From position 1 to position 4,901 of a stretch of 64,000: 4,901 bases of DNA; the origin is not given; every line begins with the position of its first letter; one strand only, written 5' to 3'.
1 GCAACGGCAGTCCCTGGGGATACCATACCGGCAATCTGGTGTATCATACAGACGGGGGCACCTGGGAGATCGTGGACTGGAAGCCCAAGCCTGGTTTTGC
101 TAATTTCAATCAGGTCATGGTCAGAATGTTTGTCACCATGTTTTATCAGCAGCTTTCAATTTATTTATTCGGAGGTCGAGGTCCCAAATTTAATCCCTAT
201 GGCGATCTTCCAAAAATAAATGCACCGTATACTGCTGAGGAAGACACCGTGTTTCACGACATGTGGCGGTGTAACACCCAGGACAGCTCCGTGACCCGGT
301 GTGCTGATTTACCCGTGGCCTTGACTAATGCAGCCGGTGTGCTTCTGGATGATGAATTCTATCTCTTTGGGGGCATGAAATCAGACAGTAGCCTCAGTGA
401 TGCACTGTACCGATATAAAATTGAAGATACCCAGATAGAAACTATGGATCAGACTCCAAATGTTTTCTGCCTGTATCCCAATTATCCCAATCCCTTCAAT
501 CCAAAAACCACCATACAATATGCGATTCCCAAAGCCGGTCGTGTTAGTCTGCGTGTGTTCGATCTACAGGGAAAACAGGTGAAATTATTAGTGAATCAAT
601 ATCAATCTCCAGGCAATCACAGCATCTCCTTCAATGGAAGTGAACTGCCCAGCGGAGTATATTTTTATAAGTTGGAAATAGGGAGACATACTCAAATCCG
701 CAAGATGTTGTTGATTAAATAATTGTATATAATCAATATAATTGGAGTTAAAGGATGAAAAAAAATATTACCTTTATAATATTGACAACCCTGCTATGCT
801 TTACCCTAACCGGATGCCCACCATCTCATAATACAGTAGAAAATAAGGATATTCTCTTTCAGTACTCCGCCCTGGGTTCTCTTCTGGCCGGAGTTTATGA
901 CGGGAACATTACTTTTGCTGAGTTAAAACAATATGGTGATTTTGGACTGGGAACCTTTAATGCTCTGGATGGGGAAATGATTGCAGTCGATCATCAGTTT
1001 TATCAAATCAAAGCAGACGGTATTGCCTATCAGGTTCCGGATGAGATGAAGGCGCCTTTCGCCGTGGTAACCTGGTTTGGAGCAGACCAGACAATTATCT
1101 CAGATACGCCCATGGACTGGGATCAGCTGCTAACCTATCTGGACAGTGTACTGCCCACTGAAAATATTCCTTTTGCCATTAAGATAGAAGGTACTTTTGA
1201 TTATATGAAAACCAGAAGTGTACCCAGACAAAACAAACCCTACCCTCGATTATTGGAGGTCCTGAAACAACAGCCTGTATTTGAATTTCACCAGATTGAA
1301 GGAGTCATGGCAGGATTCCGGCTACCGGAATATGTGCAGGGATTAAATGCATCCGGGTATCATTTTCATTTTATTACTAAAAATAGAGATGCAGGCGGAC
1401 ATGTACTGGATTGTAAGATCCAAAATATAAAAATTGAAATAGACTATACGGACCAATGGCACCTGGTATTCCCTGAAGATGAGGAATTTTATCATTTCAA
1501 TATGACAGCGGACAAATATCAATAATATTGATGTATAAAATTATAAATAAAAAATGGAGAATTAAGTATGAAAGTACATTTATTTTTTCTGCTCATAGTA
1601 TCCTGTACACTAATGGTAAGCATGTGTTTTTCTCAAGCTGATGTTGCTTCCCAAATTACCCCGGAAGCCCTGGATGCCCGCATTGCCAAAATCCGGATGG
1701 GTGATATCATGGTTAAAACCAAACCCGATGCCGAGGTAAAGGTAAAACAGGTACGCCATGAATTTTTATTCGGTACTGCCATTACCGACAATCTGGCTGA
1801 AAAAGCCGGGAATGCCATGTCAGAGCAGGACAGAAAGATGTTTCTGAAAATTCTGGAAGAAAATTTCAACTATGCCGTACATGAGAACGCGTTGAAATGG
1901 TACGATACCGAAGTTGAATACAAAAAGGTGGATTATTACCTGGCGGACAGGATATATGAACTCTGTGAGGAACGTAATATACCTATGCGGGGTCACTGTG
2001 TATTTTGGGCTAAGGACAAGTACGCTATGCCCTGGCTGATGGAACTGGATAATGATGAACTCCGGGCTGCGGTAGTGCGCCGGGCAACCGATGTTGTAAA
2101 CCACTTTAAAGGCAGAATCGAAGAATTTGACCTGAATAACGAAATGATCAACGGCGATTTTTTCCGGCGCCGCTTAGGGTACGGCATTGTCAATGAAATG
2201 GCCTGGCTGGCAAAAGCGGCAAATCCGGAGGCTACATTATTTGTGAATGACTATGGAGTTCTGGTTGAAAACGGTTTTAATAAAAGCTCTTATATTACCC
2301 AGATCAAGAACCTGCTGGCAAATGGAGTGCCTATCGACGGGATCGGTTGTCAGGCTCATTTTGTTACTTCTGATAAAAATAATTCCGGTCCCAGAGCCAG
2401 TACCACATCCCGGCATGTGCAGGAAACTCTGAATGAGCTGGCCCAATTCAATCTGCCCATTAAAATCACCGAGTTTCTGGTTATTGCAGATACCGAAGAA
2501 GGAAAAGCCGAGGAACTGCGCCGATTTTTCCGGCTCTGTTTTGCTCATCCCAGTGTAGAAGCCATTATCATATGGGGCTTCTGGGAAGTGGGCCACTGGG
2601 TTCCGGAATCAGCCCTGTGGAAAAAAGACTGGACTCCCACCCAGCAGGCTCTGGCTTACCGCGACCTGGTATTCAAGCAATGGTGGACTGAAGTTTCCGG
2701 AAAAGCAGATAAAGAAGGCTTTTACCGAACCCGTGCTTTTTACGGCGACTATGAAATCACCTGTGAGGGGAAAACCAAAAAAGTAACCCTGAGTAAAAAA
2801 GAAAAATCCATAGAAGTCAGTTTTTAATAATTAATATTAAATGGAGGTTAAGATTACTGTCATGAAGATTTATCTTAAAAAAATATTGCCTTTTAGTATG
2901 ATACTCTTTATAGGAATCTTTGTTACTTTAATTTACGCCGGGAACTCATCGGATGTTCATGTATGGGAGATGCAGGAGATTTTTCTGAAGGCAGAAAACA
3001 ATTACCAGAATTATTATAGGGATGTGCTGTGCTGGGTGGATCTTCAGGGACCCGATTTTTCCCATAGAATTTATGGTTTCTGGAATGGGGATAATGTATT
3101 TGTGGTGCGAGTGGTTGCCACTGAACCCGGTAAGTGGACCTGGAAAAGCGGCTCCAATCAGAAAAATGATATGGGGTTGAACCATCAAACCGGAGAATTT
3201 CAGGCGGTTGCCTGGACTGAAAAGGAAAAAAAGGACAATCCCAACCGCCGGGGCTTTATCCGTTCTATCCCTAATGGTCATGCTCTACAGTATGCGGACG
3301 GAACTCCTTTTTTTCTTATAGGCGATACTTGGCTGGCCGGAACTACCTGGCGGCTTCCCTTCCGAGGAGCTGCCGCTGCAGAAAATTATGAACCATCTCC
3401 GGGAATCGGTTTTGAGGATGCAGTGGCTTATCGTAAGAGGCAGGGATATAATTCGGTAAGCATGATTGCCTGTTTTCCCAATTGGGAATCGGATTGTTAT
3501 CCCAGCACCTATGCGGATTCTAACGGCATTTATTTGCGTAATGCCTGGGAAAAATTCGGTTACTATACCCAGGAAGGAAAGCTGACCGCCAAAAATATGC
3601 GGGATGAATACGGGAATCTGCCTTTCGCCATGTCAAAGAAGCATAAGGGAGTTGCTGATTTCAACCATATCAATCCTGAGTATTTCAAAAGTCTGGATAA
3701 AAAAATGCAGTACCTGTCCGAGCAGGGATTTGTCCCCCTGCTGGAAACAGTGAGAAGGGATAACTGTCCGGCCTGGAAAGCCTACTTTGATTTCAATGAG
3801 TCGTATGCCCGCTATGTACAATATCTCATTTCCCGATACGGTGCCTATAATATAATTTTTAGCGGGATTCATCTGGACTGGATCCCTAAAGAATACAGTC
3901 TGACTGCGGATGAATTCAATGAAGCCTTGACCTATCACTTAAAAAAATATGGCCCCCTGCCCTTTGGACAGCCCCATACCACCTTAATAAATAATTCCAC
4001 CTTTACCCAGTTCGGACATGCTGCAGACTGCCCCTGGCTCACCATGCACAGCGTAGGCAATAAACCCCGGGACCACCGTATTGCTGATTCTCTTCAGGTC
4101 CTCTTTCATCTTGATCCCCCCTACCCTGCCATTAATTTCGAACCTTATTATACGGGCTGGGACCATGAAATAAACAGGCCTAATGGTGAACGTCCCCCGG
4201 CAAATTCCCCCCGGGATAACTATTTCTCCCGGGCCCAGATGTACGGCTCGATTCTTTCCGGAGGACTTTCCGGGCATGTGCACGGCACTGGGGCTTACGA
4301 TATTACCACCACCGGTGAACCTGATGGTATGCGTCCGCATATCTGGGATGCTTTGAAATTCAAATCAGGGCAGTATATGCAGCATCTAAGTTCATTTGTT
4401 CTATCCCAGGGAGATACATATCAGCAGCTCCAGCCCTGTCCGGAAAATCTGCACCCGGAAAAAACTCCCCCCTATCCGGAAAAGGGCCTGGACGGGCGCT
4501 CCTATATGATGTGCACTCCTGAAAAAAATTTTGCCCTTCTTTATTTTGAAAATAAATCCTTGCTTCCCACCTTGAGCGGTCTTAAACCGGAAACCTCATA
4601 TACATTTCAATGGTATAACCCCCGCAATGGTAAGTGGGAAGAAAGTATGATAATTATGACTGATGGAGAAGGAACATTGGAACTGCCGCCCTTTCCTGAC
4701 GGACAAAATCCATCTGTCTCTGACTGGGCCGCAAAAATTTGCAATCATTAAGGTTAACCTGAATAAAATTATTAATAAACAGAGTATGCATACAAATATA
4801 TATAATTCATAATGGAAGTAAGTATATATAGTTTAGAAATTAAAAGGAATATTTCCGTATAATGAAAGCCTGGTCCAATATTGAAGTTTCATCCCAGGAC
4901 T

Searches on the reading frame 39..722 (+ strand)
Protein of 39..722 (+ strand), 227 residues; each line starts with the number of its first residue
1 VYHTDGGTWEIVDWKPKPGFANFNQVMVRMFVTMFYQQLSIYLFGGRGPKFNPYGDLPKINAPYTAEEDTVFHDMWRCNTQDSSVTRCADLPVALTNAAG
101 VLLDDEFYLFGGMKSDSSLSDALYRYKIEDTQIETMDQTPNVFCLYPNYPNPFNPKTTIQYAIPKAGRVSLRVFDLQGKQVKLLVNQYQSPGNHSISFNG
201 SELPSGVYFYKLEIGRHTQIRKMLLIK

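Call 35: search_protein_families(library=pfam, proteins=[window:39-722:+], max_evalue=0.00001)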
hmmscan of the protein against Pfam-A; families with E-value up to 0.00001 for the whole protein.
window:39-722:+ (227 aa): 4 families
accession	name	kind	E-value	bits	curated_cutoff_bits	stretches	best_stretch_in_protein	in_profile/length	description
PF18962.6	Por_Secre_tail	-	6.3e-13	49.3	27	1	149-223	2-73/75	Secretion system C-terminal sorting domain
PF13418.12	Kelch_4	-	3.6e-11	43.3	21.6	0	98-140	5-48/49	Galactose oxidase, central domain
PF24681.1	Kelch_KLHDC2_KLHL20_DRC7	-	2.9e-06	27.2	50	1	4-139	33-147/221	KLHDC2/KLHL20/DRC7 Kelch-repeats domain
PF24981.1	Beta-prop_ATRN-LZTR1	-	4.7e-06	26.5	50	0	74-138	16-84/289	Attractin/LZTR1 beta-propeller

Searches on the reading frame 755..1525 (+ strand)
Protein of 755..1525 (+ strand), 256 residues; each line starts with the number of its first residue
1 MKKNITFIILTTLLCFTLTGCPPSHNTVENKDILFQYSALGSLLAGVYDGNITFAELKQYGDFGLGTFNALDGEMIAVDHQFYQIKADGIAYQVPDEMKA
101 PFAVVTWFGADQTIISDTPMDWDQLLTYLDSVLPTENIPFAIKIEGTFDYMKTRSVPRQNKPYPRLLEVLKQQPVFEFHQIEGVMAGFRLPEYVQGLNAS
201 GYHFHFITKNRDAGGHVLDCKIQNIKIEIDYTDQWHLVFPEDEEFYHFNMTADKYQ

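Call 35: search_protein_families(library=pfam, proteins=[window:755-1525:+], max_evalue=0.00001)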
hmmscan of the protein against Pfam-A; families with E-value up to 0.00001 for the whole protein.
window:755-1525:+ (256 aa): 1 family
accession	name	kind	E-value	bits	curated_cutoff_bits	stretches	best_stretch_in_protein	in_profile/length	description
PF03306.18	AAL_decarboxy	-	3.4e-83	278.7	25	1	34-250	1-217/219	Alpha-acetolactate decarboxylase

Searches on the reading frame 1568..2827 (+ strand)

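Call 35: search_protein_families(library=pfam, proteins=[window:1568-2827:+], max_evalue=0.00001)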
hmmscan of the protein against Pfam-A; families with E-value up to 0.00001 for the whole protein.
window:1568-2827:+ (419 aa): 1 family
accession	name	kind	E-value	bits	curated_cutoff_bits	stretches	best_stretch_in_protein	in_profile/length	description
PF00331.26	Glyco_hydro_10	-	2.3e-44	152.3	22.1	1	79-357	12-301/311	Glycosyl hydrolase family 10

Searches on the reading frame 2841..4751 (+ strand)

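Call 35: search_protein_families(library=pfam, proteins=[window:2841-4751:+], max_evalue=0.00001)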
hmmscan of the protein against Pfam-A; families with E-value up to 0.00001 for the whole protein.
window:2841-4751:+ (636 aa): 2 families
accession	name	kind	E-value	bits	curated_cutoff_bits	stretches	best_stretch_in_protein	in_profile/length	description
PF13204.13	Apiosidase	-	2.8e-27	96.6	26.5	1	145-522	3-315/320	Apiosidase-like, catalytic domain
PF16586.11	DUF5060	-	3.8e-13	49.9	27.2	1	39-105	2-69/70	Domain of unknown function (DUF5060)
